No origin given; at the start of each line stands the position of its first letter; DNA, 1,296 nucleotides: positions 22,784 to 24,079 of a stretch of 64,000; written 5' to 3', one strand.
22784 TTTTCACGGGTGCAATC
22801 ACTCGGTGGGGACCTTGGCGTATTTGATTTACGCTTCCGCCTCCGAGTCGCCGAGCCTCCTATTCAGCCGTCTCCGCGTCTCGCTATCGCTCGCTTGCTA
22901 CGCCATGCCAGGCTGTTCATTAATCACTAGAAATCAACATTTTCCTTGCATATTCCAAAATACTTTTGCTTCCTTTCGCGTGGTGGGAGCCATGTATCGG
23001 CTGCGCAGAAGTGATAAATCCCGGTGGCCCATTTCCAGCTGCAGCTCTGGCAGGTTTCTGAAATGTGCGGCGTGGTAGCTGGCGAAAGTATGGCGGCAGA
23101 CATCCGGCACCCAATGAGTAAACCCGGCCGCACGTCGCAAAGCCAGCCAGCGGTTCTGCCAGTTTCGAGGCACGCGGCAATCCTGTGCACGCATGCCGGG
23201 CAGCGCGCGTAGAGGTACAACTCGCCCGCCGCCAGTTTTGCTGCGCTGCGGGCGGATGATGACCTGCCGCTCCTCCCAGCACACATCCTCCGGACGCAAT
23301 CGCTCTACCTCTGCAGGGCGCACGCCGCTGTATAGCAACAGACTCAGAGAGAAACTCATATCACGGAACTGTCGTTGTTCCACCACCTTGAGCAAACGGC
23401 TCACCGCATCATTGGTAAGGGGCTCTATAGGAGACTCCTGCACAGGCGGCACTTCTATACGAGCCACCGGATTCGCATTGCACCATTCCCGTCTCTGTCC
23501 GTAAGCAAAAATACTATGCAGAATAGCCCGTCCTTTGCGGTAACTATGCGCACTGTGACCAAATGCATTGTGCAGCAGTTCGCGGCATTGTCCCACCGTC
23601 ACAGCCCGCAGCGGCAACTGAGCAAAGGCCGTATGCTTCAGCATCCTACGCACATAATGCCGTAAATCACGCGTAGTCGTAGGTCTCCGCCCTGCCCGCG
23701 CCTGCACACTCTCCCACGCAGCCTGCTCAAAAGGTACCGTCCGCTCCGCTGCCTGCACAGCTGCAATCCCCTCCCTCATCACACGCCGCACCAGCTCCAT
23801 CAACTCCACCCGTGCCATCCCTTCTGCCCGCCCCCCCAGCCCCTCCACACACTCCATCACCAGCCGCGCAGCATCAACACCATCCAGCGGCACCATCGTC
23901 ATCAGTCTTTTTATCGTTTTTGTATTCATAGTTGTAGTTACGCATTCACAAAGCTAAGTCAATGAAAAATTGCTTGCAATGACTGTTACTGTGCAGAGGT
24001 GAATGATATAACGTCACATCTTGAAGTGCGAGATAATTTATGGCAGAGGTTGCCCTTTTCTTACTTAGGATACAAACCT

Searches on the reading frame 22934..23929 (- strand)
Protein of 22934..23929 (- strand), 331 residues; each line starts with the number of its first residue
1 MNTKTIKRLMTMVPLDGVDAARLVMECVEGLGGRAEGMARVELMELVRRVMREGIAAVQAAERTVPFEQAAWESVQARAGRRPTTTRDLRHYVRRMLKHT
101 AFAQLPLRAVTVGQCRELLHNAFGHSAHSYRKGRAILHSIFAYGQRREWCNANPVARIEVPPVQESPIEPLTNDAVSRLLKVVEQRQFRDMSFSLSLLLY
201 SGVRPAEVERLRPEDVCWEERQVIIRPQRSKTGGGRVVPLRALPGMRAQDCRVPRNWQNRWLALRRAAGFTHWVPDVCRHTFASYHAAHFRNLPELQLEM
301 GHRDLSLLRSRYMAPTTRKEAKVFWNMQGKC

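Call 4: search_protein_families(library=pfam, proteins=[window:22934-23929:-])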
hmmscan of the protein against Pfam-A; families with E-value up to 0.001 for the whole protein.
window:22934-23929:- (331 aa): 1 family
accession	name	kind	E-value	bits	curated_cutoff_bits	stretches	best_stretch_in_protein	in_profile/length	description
PF00589.27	Phage_integrase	-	4.8e-14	52.9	27.1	1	171-241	3-72/172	Phage integrase family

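Call 8: search_protein_families(library=ncbifam, proteins=[window:22934-23929:-], max_evalue=0.01)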
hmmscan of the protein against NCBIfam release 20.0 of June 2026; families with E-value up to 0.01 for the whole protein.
window:22934-23929:- (331 aa): 6 families
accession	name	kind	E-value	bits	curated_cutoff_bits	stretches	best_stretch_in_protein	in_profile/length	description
TIGR02224.1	recomb_XerC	equivalog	5.3e-13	49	335.15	1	87-240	23-176/295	tyrosine recombinase XerC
NF040815.2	recomb_XerA_Arch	equivalog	2e-10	40.7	220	1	83-231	14-154/263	site-specific tyrosine recombinase/integron integrase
TIGR02225.1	recomb_XerD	equivalog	3.2e-10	39.8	329.6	1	86-240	22-172/290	site-specific tyrosine recombinase XerD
NF001399.0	PRK00283.1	subfamily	1.2e-09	37.8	279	1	87-240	32-182/300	tyrosine recombinase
TIGR02249.1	integrase_gron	subfamily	6.3e-05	22.5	265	1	171-240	102-165/315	integron integrase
NF002331.0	PRK01287.1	subfamily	0.00025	20.1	371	1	129-240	99-211/365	site-specific tyrosine recombinase XerC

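Call 9: find_encoding_contigs(protein=window:22934-23929:-, flank=3000, max_places=10)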
Protein window:22934-23929:- (331 aa): no gene with exactly this product is on record in the collection.

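Call 45: search_solved_structures(query=window:22934-23926:-, max_evalue=0.001, show_alignments=2)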
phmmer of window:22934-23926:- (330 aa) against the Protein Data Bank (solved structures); distinct sequences matched with E-value up to 0.001: 2.
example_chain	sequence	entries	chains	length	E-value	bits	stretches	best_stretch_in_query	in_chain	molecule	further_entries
1a0p_A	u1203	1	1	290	4.7e-05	25.8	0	243-308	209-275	SITE-SPECIFIC RECOMBINASE XERD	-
4a8e_A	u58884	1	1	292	0.00013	24.4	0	130-240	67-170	PROBABLE TYROSINE RECOMBINASE XERC-LIKE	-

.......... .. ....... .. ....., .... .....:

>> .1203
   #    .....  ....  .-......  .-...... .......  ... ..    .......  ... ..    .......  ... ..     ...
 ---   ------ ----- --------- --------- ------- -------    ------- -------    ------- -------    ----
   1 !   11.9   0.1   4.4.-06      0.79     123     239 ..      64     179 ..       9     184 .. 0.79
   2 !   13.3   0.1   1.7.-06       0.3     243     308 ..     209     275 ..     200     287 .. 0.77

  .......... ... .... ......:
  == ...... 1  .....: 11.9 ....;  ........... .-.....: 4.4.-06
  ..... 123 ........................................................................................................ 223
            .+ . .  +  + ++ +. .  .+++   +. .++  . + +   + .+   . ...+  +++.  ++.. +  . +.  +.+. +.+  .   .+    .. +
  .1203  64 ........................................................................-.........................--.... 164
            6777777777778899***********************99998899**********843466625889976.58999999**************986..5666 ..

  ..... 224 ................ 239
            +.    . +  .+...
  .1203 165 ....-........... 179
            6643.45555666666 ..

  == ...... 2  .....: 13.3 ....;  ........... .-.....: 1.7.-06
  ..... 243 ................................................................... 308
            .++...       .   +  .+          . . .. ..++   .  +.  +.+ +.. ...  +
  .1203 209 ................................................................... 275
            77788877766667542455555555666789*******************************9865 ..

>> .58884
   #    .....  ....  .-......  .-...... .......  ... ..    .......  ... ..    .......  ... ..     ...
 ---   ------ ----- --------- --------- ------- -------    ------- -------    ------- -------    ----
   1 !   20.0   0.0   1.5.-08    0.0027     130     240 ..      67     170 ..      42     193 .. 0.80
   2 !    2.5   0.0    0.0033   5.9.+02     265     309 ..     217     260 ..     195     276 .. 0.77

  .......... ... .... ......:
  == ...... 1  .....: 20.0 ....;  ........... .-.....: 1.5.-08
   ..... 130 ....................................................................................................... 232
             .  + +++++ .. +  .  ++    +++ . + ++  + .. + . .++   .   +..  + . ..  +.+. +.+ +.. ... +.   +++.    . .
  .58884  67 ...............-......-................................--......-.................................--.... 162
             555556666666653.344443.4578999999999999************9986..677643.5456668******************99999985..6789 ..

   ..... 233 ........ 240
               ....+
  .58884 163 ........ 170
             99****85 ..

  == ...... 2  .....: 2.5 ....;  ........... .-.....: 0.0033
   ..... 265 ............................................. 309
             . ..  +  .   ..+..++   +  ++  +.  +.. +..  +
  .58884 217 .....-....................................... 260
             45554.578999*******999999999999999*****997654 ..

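Call 56: find_homologous_proteins(query=window:22934-23926:-, max_evalue=1e-10)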
Query window:22934-23926:- (330 aa): 1304 proteins with E <= 1e-10 among 8000 candidates; the best 120 are listed.
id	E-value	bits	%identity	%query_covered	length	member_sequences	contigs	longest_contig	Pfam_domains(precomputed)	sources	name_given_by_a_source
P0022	1.9e-212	722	99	97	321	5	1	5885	PF00589.28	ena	-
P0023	2.1e-187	640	87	99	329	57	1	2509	PF00589.28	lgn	-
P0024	1.0e-185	634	85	99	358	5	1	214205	PF00589.28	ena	-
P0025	1.9e-185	633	84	99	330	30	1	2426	PF00589.28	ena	-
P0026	9.6e-185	631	85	98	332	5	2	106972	PF00589.28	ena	-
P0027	3.5e-174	596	83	96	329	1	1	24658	PF00589.28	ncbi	-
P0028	3.0e-173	593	80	99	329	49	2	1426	PF00589.28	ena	-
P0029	5.4e-172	589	82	96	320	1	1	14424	PF00589.28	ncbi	-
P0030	3.4e-171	587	79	98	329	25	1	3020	PF00589.28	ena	-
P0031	8.9e-171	585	82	96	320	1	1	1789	PF00589.28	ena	-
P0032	1.5e-170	584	80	98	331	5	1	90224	PF00589.28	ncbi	-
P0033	1.1e-169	582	80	96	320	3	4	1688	PF00589.28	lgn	-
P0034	1.8e-169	581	80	96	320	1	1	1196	PF00589.28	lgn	-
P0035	1.3e-168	578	79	98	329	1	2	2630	PF00589.28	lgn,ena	-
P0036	7.1e-168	576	78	99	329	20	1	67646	PF00589.28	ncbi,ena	-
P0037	7.3e-164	562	80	96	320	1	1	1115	PF00589.28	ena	-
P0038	3.5e-163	560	76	99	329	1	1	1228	PF00589.28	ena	-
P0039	1.3e-162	558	76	99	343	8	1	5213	PF00589.28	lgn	-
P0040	8.4e-159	546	74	98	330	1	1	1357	PF00589.28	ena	-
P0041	5.7e-157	540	74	98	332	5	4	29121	PF00589.28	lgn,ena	-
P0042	5.7e-156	537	74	98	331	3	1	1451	PF00589.28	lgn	-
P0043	6.6e-156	536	75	98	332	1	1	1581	PF00589.28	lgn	-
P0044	2.3e-155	535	73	98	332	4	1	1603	PF00589.28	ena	-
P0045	3.3e-152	524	71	98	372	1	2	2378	PF00589.28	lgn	-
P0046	8.1e-152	523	71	100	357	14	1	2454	PF00589.28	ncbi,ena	-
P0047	1.1e-151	522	71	99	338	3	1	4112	PF00589.28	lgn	-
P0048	5.3e-151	520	72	95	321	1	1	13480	PF00589.28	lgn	-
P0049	5.8e-151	520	72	98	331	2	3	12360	PF00589.28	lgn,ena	-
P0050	9.6e-150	516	70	98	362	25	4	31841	PF00589.28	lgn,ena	-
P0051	1.6e-149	515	69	98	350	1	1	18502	PF00589.28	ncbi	-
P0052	2.0e-149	515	73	96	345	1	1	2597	PF00589.28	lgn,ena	-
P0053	3.2e-149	514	72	98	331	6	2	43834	PF00589.28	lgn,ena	-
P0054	1.3e-148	512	71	98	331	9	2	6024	PF00589.28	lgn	-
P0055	3.0e-148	511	70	100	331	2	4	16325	PF00589.28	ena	-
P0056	3.7e-148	511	70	99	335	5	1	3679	PF00589.28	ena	-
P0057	6.3e-148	510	71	98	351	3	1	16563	PF00589.28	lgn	-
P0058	8.4e-148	510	73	94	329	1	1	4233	PF00589.28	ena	-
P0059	1.5e-147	509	80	85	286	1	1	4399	PF00589.28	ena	-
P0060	1.1e-146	506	73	96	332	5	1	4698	PF00589.28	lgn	-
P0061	1.6e-146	506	73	96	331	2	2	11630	PF00589.28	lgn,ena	-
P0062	2.2e-146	505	70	98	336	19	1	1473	PF00589.28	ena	-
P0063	4.0e-146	504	68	99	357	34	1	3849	PF00589.28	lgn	-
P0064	9.5e-146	503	70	98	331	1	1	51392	PF00589.28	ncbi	-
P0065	1.4e-145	502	69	98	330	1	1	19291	PF00589.28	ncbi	-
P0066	1.6e-145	502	69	95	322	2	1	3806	PF00589.28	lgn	-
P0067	1.8e-145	502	72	94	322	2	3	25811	PF00589.28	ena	-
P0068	3.4e-145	501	70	100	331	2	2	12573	PF00589.28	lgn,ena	-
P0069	5.1e-145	501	72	97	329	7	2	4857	PF00589.28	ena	-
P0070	1.0e-144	500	71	97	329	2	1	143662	PF00589.28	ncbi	-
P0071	1.4e-144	499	70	97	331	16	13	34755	PF00589.28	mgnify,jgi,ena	mgnify:FL=1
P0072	1.3e-143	496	71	95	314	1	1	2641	PF00589.28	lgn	-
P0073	3.2e-143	495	70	95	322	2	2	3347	PF00589.28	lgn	-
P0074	5.3e-139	481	67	98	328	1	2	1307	PF22022.3,PF00589.28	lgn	-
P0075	1.5e-135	469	68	89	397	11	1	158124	PF00589.28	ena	-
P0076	3.2e-133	462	64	97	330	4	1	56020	PF00589.28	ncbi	-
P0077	1.6e-132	459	63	99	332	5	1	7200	PF00589.28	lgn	-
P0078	4.0e-132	458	65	98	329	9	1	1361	PF00589.28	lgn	-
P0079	4.3e-131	455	62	98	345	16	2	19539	PF00589.28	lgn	-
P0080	2.0e-130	453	65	98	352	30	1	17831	PF00589.28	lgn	-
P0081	5.4e-130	451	64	98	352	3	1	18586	PF00589.28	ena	-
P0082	1.7e-129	450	65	98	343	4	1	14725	PF00589.28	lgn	-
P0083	2.4e-129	449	64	98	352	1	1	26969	PF00589.28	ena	-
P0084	3.3e-129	449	62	97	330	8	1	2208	PF00589.28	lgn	-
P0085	5.7e-129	448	65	98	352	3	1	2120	PF00589.28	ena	-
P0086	3.4e-128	445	62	98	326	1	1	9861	PF00589.28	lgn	-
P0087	1.2e-127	443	70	83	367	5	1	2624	PF00589.28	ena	-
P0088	1.5e-127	443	70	84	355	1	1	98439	PF00589.28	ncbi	-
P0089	2.2e-127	443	62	98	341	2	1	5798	PF00589.28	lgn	-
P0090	2.3e-127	443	58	98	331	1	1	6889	PF00589.28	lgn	-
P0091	3.1e-127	442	65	96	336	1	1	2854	PF00589.28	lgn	-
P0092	4.8e-127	442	70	83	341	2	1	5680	PF00589.28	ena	-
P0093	5.1e-127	441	62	95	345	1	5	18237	PF00589.28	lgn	-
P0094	2.1e-126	439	61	98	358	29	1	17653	PF00589.28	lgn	-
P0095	2.4e-126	439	66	87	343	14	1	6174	PF00589.28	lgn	-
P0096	3.6e-126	439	58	99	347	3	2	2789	PF00589.28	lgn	-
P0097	1.2e-125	437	60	98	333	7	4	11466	PF00589.28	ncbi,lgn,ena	-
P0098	1.6e-125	437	65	93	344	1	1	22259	PF00589.28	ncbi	-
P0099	2.0e-125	436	59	99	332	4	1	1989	PF00589.28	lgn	-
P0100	3.5e-125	435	58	100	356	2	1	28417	PF00589.28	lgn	-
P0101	4.5e-125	435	62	98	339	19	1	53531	PF22022.3,PF00589.28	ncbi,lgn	-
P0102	6.8e-125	434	60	97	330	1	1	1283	PF00589.28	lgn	-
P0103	7.0e-125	434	62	96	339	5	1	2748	PF00589.28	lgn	-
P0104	7.2e-125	434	60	97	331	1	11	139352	PF00589.28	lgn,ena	-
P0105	7.2e-125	434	60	98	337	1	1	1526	PF00589.28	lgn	-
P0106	1.0e-124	434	58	99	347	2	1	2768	PF00589.28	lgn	-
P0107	1.0e-124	434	60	97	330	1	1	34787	PF00589.28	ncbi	-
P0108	1.9e-124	433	60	100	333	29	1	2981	PF00589.28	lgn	-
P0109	2.3e-124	433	59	98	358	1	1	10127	PF00589.28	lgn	-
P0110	3.8e-124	432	59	99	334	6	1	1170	PF00589.28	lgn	-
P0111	4.8e-124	432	61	93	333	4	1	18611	PF00589.28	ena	-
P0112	4.9e-124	432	63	95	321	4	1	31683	PF00589.28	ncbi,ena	-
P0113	5.0e-124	432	60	98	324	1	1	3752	PF00589.28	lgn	-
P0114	7.9e-124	431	61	97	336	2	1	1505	PF00589.28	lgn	-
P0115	8.4e-124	431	58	99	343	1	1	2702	PF00589.28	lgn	-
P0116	8.9e-124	431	59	96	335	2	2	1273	PF00589.28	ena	-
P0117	1.0e-123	431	60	97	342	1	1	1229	PF00589.28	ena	-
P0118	1.0e-123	431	61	98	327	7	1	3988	PF00589.28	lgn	-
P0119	1.6e-123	430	62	96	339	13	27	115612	PF00589.28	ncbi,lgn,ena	-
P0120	2.4e-123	429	61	98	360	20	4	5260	PF00589.28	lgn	-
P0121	3.3e-123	429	59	100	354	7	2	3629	PF00589.28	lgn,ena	-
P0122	5.2e-123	428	60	97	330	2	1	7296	PF00589.28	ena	-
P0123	6.0e-123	428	61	98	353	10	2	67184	PF00589.28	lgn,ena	-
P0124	7.0e-123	428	59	98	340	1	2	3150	PF00589.28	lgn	-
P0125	8.3e-123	428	60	98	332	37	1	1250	PF00589.28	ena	-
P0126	1.2e-122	427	59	97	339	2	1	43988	PF00589.28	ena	-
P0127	1.3e-122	427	60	97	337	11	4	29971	PF00589.28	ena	-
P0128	1.6e-122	427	60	96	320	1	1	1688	PF00589.28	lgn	-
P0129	1.7e-122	427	58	98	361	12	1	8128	PF00589.28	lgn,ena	-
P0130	1.8e-122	427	61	94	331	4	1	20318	PF00589.28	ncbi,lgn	-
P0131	2.5e-122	426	60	98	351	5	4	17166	PF00589.28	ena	-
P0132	2.6e-122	426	60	97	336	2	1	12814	PF00589.28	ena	-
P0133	2.8e-122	426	60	97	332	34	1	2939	PF00589.28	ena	-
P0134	3.7e-122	425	60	98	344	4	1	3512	PF00589.28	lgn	-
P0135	4.4e-122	425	63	98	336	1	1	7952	PF22022.3,PF00589.28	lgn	-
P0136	4.5e-122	425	58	98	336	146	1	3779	PF00589.28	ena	-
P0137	4.7e-122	425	59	98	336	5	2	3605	PF00589.28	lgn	-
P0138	4.8e-122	425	61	93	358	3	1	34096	PF00589.28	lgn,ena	-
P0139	5.2e-122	425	59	98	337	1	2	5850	PF00589.28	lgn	-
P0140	5.3e-122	425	59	97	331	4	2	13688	PF00589.28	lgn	-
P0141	6.2e-122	425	59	97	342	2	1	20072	PF00589.28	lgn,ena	-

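Call 59: find_encoding_contigs(protein=P0022, flank=5000, max_places=10)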
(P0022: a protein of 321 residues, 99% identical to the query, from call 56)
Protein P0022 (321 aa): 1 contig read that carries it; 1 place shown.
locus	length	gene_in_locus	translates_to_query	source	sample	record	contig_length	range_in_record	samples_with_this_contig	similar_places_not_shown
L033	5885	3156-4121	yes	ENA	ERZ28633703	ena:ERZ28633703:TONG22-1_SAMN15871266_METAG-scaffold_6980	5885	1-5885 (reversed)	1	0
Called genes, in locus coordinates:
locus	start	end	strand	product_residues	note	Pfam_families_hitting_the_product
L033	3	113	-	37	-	?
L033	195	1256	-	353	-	PF04607:RelA_SpoT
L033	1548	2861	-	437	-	-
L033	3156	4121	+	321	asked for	PF00589:Phage_integrase (weak)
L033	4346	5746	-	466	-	PF01545:Cation_efflux, PF16916:ZT_dimer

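Call 63: search_protein_families(library=padloc, proteins=[window:22934-23926:-], max_evalue=0.01)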
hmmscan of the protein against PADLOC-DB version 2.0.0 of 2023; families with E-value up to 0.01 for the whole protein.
window:22934-23926:- (330 aa): 0 families

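Call 64: search_protein_families(library=phrogs, proteins=[window:22934-23926:-], max_evalue=0.01)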
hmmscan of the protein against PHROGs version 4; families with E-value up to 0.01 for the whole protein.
window:22934-23926:- (330 aa): 2 families
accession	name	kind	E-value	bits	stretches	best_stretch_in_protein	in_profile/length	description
phrog_1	-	integration and excision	8.8e-28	98.9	1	64-321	164-444/611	integrase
phrog_216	-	integration and excision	1.9e-13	51.2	1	131-239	17-127/301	integrase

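Call 86: find_related_loci(query=A3, collection=viral_contigs, flank=3000)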
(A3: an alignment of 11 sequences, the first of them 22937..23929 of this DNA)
Query A3 (331 aa) in viral_contigs; peptide patterns used: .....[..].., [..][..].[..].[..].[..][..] (x = any residue, [..] = any of these).
123 stretches matched a pattern; 23 encode a relative of the query (tblastn E <= 1e-3); 23 distinct loci.
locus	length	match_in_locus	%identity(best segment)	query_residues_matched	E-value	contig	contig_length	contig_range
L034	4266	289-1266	33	18-328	8e-46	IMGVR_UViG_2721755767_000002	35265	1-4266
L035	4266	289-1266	33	18-328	8e-45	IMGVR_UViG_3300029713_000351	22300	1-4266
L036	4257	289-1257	34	18-325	4e-45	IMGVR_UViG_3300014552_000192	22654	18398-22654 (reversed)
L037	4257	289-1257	34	18-325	4e-45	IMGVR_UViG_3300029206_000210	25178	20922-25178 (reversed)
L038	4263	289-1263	33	18-327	1e-44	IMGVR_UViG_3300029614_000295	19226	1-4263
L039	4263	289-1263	33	18-327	2e-44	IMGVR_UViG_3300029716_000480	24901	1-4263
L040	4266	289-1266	32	18-328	4e-44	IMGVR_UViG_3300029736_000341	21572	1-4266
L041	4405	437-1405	33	18-325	1e-43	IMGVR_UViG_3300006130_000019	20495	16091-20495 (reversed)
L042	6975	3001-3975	33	18-327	2e-44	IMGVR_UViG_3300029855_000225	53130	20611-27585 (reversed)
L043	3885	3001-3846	32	81-327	7e-33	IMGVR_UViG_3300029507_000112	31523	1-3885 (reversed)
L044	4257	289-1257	33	18-325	9e-44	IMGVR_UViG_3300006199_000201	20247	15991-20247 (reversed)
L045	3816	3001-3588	28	137-330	1e-11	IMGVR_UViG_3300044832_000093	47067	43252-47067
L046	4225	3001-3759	26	100-327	2e-11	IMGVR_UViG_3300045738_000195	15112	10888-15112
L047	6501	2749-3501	26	102-327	3e-11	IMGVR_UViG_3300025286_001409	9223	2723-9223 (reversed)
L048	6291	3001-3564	28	150-312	7e-11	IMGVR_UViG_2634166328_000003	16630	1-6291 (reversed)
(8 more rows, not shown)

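Call 97: list_cluster_members(proteins=[P0119, P0071, P0101, P0036])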
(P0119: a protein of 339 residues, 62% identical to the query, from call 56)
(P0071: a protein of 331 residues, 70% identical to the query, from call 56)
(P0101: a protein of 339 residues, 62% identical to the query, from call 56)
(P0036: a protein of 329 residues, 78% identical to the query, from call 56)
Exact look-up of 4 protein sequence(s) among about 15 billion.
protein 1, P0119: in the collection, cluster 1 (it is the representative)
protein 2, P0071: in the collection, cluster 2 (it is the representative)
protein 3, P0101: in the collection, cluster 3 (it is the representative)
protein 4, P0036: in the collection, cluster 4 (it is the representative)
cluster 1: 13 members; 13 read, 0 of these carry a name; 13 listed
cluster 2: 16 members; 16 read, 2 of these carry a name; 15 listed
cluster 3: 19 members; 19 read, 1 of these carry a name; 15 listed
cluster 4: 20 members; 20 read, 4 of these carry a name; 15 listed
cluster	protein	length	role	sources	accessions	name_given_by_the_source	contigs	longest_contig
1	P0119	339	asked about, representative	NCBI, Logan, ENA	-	-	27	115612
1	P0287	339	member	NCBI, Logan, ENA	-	-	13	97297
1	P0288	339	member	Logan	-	-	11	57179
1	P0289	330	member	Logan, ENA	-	-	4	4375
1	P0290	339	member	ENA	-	-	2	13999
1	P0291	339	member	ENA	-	-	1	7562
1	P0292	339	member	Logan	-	-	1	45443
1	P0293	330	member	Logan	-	-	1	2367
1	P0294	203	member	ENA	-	-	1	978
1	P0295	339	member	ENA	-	-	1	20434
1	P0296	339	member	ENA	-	-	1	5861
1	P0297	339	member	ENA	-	-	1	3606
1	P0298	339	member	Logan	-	-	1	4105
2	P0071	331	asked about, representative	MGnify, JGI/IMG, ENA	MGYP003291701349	FL=1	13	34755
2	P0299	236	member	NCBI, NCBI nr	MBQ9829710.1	MAG: hypothetical protein IJO38_05145 [Akkermansia sp.] | hypothetical protein [Akkermansia sp.]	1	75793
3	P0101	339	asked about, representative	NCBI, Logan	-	-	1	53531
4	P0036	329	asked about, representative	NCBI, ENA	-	-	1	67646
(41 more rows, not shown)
